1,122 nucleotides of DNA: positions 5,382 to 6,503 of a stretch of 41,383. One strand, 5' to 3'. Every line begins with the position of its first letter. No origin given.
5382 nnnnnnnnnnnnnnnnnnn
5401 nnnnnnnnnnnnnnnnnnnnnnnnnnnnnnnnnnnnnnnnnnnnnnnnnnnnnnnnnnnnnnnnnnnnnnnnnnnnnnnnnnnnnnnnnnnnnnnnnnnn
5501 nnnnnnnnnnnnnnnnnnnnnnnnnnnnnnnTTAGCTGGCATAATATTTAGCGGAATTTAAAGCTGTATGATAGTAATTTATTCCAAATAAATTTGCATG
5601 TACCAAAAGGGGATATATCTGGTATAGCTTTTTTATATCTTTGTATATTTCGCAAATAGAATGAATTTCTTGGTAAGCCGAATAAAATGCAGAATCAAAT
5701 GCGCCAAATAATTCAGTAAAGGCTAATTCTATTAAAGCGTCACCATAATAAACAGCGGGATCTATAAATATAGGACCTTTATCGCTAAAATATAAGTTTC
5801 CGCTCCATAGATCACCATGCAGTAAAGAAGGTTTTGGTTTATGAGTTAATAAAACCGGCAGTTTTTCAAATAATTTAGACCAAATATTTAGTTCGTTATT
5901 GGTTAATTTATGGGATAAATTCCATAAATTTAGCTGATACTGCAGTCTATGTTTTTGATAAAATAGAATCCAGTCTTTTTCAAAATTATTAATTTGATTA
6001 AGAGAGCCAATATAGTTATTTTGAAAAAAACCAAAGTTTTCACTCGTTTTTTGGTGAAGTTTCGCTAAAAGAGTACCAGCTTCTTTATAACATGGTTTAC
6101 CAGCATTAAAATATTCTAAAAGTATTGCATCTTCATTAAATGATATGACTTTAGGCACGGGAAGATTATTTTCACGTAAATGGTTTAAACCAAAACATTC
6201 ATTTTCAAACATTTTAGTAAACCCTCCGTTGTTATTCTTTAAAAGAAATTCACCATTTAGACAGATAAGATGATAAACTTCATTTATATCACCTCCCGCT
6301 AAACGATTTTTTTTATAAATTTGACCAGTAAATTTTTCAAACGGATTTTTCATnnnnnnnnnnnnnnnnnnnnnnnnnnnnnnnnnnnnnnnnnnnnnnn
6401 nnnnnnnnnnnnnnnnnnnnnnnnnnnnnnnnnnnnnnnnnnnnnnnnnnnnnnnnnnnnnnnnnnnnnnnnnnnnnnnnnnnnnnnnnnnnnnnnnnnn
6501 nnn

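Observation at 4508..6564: Non-canonical ADP-heptose gene set: GmhB fused to the HldE adenylyltransferase domain, coupled to a fructosamine-kinase-family kinase and a Zn-ribbon ORF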

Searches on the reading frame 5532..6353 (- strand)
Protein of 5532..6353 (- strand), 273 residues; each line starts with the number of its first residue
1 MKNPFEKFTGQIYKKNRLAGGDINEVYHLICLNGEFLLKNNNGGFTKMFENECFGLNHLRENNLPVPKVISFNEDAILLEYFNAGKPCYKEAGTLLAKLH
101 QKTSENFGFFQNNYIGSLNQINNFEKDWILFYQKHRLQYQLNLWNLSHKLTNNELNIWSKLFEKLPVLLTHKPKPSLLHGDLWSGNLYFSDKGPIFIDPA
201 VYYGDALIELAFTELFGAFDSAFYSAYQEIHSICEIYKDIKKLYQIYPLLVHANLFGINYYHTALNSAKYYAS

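Call 3: search_protein_families(library=pfam, proteins=[window:5532-6353:-], max_evalue=0.01)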
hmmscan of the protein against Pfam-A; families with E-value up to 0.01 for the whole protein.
window:5532-6353:- (273 aa): 3 families
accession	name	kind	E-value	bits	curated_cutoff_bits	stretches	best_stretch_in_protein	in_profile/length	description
PF03881.20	Fructosamin_kin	-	4.6e-67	226.7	22.4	1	11-265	18-279/288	Fructosamine kinase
PF01636.29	APH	-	5.6e-11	43.1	23.2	1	17-226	4-224/239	Phosphotransferase enzyme family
PF01163.29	RIO1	-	4.8e-05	23.5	22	0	47-88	53-95/187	RIO domain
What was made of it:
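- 5532..6353 (-): FN3K-family (fructosamine/ketosamine-3-kinase) protein, 273 aa. Overlaps the Zn-ribbon gene by 17 nt. Pfam PF03881 E=4.6e-67 (call 3).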

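Call 4: search_protein_families(library=ncbifam, proteins=[window:5532-6353:-], max_evalue=0.01)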
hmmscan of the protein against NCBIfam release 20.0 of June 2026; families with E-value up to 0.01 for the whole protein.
window:5532-6353:- (273 aa): 1 family
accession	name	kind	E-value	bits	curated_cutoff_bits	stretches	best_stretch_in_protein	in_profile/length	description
TIGR03724.2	arch_bud32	equivalog_domain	0.0043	16.6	125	0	165-215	94-144/193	KEOPS complex kinase/ATPase Bud32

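Call 16: find_homologous_proteins(query=window:5532-6353:-, max_evalue=1e-10)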
Query window:5532-6353:- (273 aa): 7276 proteins with E <= 1e-10 among 7469 candidates; the best 120 are listed.
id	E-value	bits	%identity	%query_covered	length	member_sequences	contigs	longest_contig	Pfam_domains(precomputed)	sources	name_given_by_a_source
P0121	3.4e-184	628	100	100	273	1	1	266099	PF03881.21,PF01636.30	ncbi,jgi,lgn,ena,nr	ncbi:MAG: fructosamine kinase family protein [Spirochaetia bacterium]|nr:fructosamine kinase family 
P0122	1.6e-102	360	60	100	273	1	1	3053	PF03881.21,PF01636.30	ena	-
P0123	3.1e-96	340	57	100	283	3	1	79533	PF03881.21,PF01163.29,PF01636.30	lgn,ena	-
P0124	9.2e-87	309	54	100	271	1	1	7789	PF03881.21,PF01163.29,PF01636.30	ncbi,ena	-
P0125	1.2e-86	308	52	100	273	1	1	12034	PF03881.21,PF01163.29,PF01636.30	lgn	-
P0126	2.1e-81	291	49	97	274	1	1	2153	PF03881.21,PF01636.30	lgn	-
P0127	1.0e-79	286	51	97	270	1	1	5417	PF03881.21,PF01163.29,PF01636.30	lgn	-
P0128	3.5e-79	284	50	99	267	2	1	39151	PF03881.21,PF01163.29,PF01636.30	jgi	-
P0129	2.7e-78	281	50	99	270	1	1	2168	PF03881.21,PF01163.29,PF01636.30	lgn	-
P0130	4.9e-78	280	51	99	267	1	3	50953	PF03881.21,PF01636.30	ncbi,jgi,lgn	-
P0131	2.6e-76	274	47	98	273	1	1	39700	PF03881.21,PF01636.30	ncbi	ncbi:MAG: fructosamine kinase family protein [Leptospirales bacterium]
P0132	3.2e-76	274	49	97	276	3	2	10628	PF03881.21,PF01163.29,PF01636.30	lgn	-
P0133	1.5e-74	269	48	99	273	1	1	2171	PF03881.21,PF01636.30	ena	-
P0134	4.1e-73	264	49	96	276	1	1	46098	PF03881.21,PF01163.29,PF01636.30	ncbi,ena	-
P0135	1.9e-72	262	46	100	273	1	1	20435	PF03881.21,PF01163.29,PF01636.30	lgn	-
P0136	2.7e-72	261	48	96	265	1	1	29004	PF03881.21,PF01163.29,PF01636.30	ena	-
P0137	5.8e-72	260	47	99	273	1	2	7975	PF03881.21,PF01163.29,PF01636.30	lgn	-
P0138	5.9e-72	260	47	96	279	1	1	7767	PF03881.21,PF01163.29,PF01636.30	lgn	-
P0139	7.4e-72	260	49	98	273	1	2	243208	PF03881.21,PF01636.30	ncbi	-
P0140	8.6e-72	260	49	96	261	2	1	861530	PF03881.21,PF01163.29,PF01636.30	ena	-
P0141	5.0e-71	257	47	98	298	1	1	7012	PF03881.21,PF01163.29,PF01636.30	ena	-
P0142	8.6e-71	256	48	96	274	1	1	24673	PF03881.21,PF01163.29,PF01636.30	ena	-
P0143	4.1e-70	254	48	97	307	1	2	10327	PF03881.21,PF01636.30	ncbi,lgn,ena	-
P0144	8.1e-69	250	49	97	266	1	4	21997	PF03881.21,PF01163.29,PF01636.30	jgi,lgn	jgi:fructosamine-3-kinase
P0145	3.1e-68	248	47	99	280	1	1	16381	PF03881.21,PF01636.30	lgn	-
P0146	8.6e-68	246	47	96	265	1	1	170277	PF03881.21,PF01163.29,PF01636.30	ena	-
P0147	2.8e-67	245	48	96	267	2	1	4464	PF03881.21,PF01636.30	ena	-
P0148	2.9e-67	245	46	100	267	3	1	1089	PF03881.21,PF01636.30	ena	-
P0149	2.0e-66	242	48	100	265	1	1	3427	PF03881.21,PF01636.30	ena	-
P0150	4.7e-66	241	45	98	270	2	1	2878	PF03881.21,PF01636.30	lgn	-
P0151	7.8e-66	240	44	99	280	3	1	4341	PF03881.21,PF01636.30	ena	-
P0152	1.1e-64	236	44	98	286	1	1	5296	PF03881.21,PF01636.30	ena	-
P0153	2.4e-63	232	49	86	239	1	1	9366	PF03881.21,PF01163.29,PF01636.30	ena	-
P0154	2.2e-62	229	44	98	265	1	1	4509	PF03881.21,PF01636.30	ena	-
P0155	3.0e-62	228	45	97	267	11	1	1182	PF03881.21,PF01636.30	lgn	-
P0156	6.2e-62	227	46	98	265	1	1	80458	PF03881.21,PF01636.30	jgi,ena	-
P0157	1.9e-61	226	46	98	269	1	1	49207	PF03881.21,PF01636.30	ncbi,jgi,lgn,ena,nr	ncbi:MAG: fructosamine kinase family protein [Spirochaetia bacterium]|nr:fructosamine kinase family 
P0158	4.2e-61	224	46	97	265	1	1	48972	PF03881.21,PF01163.29,PF01636.30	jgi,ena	-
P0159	5.0e-61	224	50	81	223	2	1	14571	PF03881.21,PF01163.29,PF01636.30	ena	-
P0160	7.1e-59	217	43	97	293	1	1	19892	PF03881.21,PF01636.30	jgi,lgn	-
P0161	1.7e-58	216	41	96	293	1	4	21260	PF03881.21,PF01636.30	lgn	-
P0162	8.7e-58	214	43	94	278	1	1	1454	PF03881.21,PF01636.30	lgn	-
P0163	2.3e-57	212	42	95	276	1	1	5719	PF03881.21,PF01636.30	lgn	-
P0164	7.3e-57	211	43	94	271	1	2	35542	PF03881.21,PF01636.30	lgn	-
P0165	7.5e-55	204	46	82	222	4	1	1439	PF03881.21,PF01636.30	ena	-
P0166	1.6e-53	200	42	93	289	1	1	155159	PF03881.21,PF01636.30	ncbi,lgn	ncbi:MAG: fructosamine kinase family protein [Cytophagaceae bacterium]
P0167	2.2e-53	199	41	98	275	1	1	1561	PF03881.21,PF01636.30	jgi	jgi:fructosamine-3-kinase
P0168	3.3e-53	199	41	97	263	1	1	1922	PF03881.21,PF01636.30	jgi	jgi:fructosamine-3-kinase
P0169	4.5e-53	198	41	96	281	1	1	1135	PF03881.21,PF01636.30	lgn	-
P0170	5.3e-53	198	42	90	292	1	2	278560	PF03881.21,PF01636.30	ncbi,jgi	jgi:fructosamine-3-kinase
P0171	9.7e-53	197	42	96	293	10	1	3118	PF03881.21,PF01636.30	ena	-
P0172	3.1e-52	195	45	89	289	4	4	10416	PF03881.21,PF01636.30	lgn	-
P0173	5.1e-52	195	43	92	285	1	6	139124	PF03881.21,PF01636.30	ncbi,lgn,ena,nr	ncbi:MAG: fructosamine kinase family protein [Bacteroidales bacterium]|nr:fructosamine kinase family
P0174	5.3e-52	195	44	88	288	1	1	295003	PF03881.21,PF01636.30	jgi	-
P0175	6.9e-52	194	43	92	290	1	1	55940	PF03881.21,PF01636.30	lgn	-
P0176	8.6e-52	194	41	90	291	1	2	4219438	PF03881.21,PF01636.30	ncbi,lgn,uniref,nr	ncbi:fructosamine kinase family protein [Halobacillus naozhouensis]|uniref:Fructosamine kinase famil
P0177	1.8e-51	193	42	93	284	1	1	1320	PF03881.21,PF01636.30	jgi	jgi:fructosamine-3-kinase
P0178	2.0e-51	193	42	95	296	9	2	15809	PF03881.21,PF01636.30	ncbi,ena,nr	ncbi:MAG: fructosamine kinase family protein [Thiomargarita sp.]|nr:fructosamine kinase family prote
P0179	2.1e-51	193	42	98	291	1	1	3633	PF03881.21,PF01163.29,PF01636.30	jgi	jgi:fructosamine-3-kinase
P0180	2.2e-51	193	40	90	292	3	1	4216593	PF03881.21,PF01636.30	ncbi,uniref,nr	ncbi:fructosamine kinase family protein [Halobacillus ihumii]|uniref:fructosamine kinase family prot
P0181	2.8e-51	192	44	89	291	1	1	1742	PF03881.21,PF01636.30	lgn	-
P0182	3.4e-51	192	40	98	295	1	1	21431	PF03881.21,PF01636.30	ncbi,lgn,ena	-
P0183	3.4e-51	192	42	89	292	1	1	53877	PF03881.21,PF01636.30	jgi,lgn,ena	-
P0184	4.3e-51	192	42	88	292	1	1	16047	PF03881.21,PF01636.30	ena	-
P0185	4.5e-51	192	44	91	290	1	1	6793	PF03881.21,PF01636.30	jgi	jgi:protein-ribulosamine 3-kinase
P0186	4.6e-51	192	39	93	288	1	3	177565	PF03881.21,PF01636.30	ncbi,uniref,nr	ncbi:fructosamine kinase family protein [Paenactinomyces guangxiensis]|uniref:Fructosamine kinase fa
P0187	7.8e-51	191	42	93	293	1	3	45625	PF03881.21,PF01636.30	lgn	-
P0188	9.5e-51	190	41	93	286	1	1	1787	PF03881.21,PF01636.30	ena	-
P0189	1.1e-50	190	41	90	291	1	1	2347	PF03881.21,PF01636.30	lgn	-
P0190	1.4e-50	190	42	93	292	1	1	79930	PF03881.21,PF01636.30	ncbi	-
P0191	1.8e-50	190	42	92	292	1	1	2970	PF03881.21,PF01636.30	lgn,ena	-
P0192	2.2e-50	189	43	90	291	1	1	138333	PF03881.21,PF01636.30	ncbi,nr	ncbi:MAG: fructosamine kinase family protein [Crocinitomicaceae bacterium]|nr:fructosamine kinase fa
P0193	4.0e-50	188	43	93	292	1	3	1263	PF03881.21,PF01636.30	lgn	-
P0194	4.4e-50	188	42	93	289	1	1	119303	PF03881.21,PF01636.30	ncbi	ncbi:MAG: fructosamine kinase family protein [Cyclobacteriaceae bacterium]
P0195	7.7e-50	188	41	92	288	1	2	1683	PF03881.21,PF01636.30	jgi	-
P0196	8.0e-50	187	38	99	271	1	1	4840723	PF03881.21,PF01636.30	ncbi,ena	-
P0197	8.0e-50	187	40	95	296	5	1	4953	PF03881.21,PF01636.30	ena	-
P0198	9.0e-50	187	41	96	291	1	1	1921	PF03881.21,PF01636.30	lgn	-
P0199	9.2e-50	187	42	94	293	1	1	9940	PF03881.21,PF01636.30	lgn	-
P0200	9.3e-50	187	41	96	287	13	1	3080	PF03881.21,PF01636.30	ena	-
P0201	1.0e-49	187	41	92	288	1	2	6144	PF03881.21,PF01636.30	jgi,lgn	-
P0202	1.1e-49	187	41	94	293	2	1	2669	PF03881.21,PF01636.30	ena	-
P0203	1.1e-49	187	39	92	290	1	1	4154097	PF03881.21,PF01636.30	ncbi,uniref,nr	ncbi:fructosamine kinase family protein [Halobacillus amylolyticus]|uniref:Fructosamine kinase famil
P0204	1.1e-49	187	42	86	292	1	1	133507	PF03881.21,PF01636.30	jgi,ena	-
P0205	1.2e-49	187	42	90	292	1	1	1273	PF03881.21,PF01636.30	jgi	jgi:fructosamine-3-kinase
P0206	1.3e-49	187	38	98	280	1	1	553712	PF03881.21,PF01636.30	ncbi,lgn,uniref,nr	ncbi:MAG: fructosamine kinase family protein [Sporocytophaga sp.]|uniref:fructosamine kinase family 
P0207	1.3e-49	187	41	96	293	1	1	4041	PF03881.21,PF01636.30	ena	-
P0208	1.3e-49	187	41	99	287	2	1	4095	PF03881.21,PF01636.30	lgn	-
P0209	1.4e-49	187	41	96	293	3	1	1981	PF03881.21,PF01636.30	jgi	-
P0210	1.7e-49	186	41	98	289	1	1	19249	PF03881.21,PF01636.30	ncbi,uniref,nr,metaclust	ncbi:Ribulosamine/erythrulosamine 3-kinase [Fulvivirga imtechensis AK7]|uniref:Ribulosamine/erythrul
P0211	2.3e-49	186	39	93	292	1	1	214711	PF03881.21,PF01636.30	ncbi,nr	ncbi:MAG: fructosamine kinase family protein [Cytophagales bacterium]|nr:fructosamine kinase family 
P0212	2.5e-49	186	40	94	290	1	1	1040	PF03881.21,PF01636.30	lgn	-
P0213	2.6e-49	186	41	90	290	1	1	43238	PF03881.21,PF01636.30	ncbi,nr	ncbi:MAG: fructosamine kinase family protein [Bacteroidota bacterium]|nr:fructosamine kinase family 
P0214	2.7e-49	186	40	90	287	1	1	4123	PF03881.21,PF01636.30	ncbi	ncbi:MAG: fructosamine kinase family protein, partial [Crocinitomicaceae bacterium]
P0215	5.0e-49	185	38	96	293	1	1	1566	PF03881.21,PF01636.30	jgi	jgi:fructosamine-3-kinase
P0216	5.3e-49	185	41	98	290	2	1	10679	PF03881.21,PF01636.30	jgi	jgi:protein-ribulosamine 3-kinase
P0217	5.3e-49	185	41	95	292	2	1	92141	PF03881.21,PF01636.30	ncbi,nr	ncbi:MAG: fructosamine kinase family protein [Bacteroidetes bacterium]|nr:fructosamine kinase family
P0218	5.6e-49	185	40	91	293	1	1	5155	PF03881.21,PF01636.30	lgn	-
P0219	5.7e-49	185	42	91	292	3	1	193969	PF03881.21,PF01636.30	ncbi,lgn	-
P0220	7.2e-49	184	42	88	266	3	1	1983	PF03881.21,PF01636.30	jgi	jgi:fructosamine-3-kinase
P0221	7.4e-49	184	38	96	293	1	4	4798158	PF03881.21,PF01636.30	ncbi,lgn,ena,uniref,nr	ncbi:Fructosamine/Ketosamine-3-kinase [Emticicia oligotrophica DSM 17448]|uniref:Fructosamine/Ketosa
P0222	7.8e-49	184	42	93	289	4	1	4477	PF03881.21,PF01636.30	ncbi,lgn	-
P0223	7.9e-49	184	41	94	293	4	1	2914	PF03881.21,PF01636.30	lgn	-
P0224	8.3e-49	184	42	89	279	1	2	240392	PF03881.21,PF01636.30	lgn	-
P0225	9.1e-49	184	42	96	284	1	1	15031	PF03881.21,PF01636.30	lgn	-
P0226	1.1e-48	184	39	93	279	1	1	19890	PF03881.21,PF01163.29,PF01636.30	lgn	-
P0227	1.1e-48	184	41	96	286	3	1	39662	PF03881.21,PF01636.30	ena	-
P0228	1.1e-48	184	39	92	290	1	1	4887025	PF03881.21,PF01636.30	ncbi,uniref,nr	ncbi:fructosamine kinase family protein [Halobacillus shinanisalinarum]|uniref:Fructosamine kinase f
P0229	1.1e-48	184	39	94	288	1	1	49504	PF03881.21,PF01636.30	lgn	-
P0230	1.2e-48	184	41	90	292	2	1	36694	PF03881.21,PF01636.30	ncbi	-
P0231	1.4e-48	183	39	95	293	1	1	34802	PF03881.21,PF01636.30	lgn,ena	-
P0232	1.5e-48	183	41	92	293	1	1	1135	PF03881.21,PF01636.30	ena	-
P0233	1.5e-48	183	41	93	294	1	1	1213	PF03881.21,PF01636.30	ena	-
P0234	1.6e-48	183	39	93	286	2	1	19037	PF03881.21,PF01636.30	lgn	-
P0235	1.8e-48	183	42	92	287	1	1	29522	PF03881.21,PF01636.30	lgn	-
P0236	1.8e-48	183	39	92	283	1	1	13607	PF03881.21,PF01636.30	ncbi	ncbi:MAG: fructosamine kinase family protein [Turneriella sp.]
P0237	1.9e-48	183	39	96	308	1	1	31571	PF03881.21,PF01636.30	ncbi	ncbi:MAG: fructosamine kinase family protein [Pseudomonadota bacterium]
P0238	2.1e-48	183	38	96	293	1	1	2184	PF03881.21,PF01636.30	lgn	-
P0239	2.3e-48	183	42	89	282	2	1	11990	PF03881.21,PF01636.30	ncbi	-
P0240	2.5e-48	183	40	92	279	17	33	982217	PF03881.21,PF01636.30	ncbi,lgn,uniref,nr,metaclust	ncbi:fructosamine kinase family protein [Listeria grayi]|uniref:Fructosamine kinase n=1 Tax=Listeria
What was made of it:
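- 5532..6353 (-): It is 100% identical to P0121, named 'fructosamine kinase family protein [Spirochaetia bacterium]' (call 16).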

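Call 17: find_encoding_contigs(protein=P0121, flank=10000, max_places=3)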
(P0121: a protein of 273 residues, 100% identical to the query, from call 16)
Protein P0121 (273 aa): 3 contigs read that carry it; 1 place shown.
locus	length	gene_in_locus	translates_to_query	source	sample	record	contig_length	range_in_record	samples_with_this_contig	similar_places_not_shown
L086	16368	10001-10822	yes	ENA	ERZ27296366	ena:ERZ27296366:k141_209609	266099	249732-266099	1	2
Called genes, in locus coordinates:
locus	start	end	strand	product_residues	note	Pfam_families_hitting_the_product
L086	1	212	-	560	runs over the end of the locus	PF01514:YscJ_FliF, PF08345:YscJ_FliF_C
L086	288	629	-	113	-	PF02049:FliE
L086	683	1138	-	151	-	PF00460:Flg_bb_rod, PF06429:Flg_bbr_C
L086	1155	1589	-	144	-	-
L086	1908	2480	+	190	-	PF03918:CcmH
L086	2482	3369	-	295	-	PF02470:MlaD, PF28544:Helical_needle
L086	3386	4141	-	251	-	PF00005:ABC_tran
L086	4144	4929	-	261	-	PF02405:MlaE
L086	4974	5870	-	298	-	PF02353:CMAS (weak), PF01209:Ubie_methyltran (faint), PF13489:Methyltransf_23, PF13847:Methyltransf_31, PF08241:Methyltransf_11, PF08242:Methyltransf_12, PF13649:Methyltransf_25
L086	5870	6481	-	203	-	PF05148:Methyltransf_8 (weak), PF13489:Methyltransf_23, PF13847:Methyltransf_31, PF08241:Methyltransf_11, PF08242:Methyltransf_12, PF13649:Methyltransf_25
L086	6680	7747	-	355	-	PF01551:Peptidase_M23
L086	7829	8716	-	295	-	PF03819:MazG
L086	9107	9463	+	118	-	PF00436:SSB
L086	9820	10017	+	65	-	-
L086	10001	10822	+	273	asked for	PF03881:Fructosamin_kin, PF01636:APH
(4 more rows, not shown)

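Call 29: search_solved_structures(query=window:5532-6353:-, max_evalue=0.001, show_alignments=3)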
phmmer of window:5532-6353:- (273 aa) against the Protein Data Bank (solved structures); distinct sequences matched with E-value up to 0.001: 7.
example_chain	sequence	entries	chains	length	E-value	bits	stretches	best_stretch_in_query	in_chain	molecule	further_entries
6oid_A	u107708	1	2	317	2.1e-34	122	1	10-266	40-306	Protein-ribulosamine 3-kinase, chloroplastic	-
9cx8_A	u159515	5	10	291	1.1e-30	109.9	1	40-267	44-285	Fructosamine-3-kinase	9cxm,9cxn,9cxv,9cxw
9cxo_A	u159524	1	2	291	7.3e-30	107.1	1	40-267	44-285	Fructosamine-3-kinase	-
9woi_A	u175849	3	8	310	1.8e-29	105.9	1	104-267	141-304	Fructosamine-3-kinase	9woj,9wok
8ue1_A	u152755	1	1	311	1.8e-29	105.8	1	104-267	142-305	Fructosamine-3-kinase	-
3f7w_A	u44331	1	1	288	3e-28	101.8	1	46-269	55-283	putative fructosamine-3-kinase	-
3jr1_A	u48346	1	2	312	4.2e-25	91.5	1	13-260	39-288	Putative fructosamine-3-kinase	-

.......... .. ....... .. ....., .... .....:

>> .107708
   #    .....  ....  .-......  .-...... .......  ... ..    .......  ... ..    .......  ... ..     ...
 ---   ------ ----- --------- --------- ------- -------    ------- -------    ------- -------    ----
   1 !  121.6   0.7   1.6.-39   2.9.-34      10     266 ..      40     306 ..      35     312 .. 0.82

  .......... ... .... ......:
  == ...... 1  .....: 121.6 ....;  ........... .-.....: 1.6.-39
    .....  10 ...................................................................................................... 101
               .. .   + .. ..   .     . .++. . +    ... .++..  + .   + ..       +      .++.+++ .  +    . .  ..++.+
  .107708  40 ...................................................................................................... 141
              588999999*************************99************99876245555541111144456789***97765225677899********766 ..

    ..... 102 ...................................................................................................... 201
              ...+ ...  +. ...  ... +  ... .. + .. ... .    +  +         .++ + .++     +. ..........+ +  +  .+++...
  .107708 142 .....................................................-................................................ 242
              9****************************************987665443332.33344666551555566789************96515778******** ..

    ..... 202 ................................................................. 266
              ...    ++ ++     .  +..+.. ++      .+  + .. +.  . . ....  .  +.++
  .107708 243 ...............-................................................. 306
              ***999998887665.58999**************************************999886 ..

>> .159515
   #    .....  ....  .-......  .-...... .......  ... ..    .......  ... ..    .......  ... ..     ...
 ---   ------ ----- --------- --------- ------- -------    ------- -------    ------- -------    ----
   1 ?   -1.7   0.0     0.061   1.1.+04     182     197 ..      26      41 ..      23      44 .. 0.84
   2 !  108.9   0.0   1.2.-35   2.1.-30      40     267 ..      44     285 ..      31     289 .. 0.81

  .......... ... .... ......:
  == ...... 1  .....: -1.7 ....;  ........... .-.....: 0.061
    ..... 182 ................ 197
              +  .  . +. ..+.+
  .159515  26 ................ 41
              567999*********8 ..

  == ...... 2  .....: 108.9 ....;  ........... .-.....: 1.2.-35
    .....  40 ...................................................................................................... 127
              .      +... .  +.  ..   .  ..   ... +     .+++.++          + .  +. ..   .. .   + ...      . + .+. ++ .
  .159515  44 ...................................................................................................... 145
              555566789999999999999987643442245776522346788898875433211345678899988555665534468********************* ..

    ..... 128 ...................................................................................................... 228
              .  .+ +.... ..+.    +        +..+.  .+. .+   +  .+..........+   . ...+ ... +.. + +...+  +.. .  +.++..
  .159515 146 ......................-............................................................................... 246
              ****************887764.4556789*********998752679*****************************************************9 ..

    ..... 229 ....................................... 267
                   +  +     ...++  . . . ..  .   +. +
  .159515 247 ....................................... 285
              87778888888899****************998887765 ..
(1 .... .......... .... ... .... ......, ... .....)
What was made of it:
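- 5532..6353 (-): Best solved relatives are Arabidopsis ribulosamine 3-kinase 6oid (2e-34) and human FN3K 9cx8 (1e-30) (call 29).
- Closest known: FN3K / FN3K-RP and the bacterial ribulosamine/erythrulosamine 3-kinases. Different: The redox-active P-loop Cys is missing (AGGDIN against GGGCIN in 6oid, call 29).
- Strong FN3K family match (call 3) and best structural relatives are FN3Ks (call 29).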

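Call 41: find_encoding_contigs(protein=P0123, flank=6000, max_places=2)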
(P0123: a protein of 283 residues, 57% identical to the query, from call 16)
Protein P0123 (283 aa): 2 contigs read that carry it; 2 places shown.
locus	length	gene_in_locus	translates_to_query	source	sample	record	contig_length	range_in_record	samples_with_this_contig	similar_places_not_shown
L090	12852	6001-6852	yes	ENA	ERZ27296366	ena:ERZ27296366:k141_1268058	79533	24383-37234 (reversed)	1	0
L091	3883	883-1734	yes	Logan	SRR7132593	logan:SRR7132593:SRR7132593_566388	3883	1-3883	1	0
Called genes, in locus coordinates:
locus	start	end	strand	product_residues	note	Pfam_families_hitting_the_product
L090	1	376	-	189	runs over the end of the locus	PF01765:RRF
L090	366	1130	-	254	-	PF00696:AA_kinase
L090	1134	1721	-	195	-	PF00889:EF_TS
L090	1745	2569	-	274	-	PF00318:Ribosomal_S2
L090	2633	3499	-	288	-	PF18306:LDcluster4 (weak), PF03641:Lysine_decarbox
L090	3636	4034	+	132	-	-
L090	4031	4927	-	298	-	PF01503:PRA-PH (faint), PF03819:MazG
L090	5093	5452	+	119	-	PF00436:SSB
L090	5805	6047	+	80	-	-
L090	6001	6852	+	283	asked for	PF03881:Fructosamin_kin, PF01636:APH, PF01163:RIO1 (faint)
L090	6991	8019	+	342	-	PF00702:Hydrolase, PF08645:PNK3P (weak), PF13419:HAD_2 (faint), PF13242:Hydrolase_like, PF01467:CTP_transf_like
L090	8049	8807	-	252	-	-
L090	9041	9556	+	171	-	-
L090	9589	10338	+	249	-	-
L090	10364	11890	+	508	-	PF00082:Peptidase_S8, PF01483:P_proprotein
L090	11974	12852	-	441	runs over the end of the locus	PF13742:tRNA_anti_2, PF01336:tRNA_anti-codon (weak), PF02601:Exonuc_VII_L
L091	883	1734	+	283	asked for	PF03881:Fructosamin_kin, PF01636:APH, PF01163:RIO1 (faint)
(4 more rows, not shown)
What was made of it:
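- In L090 a 138-nt spacer separates the two genes and they are still adjacent (call 41).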
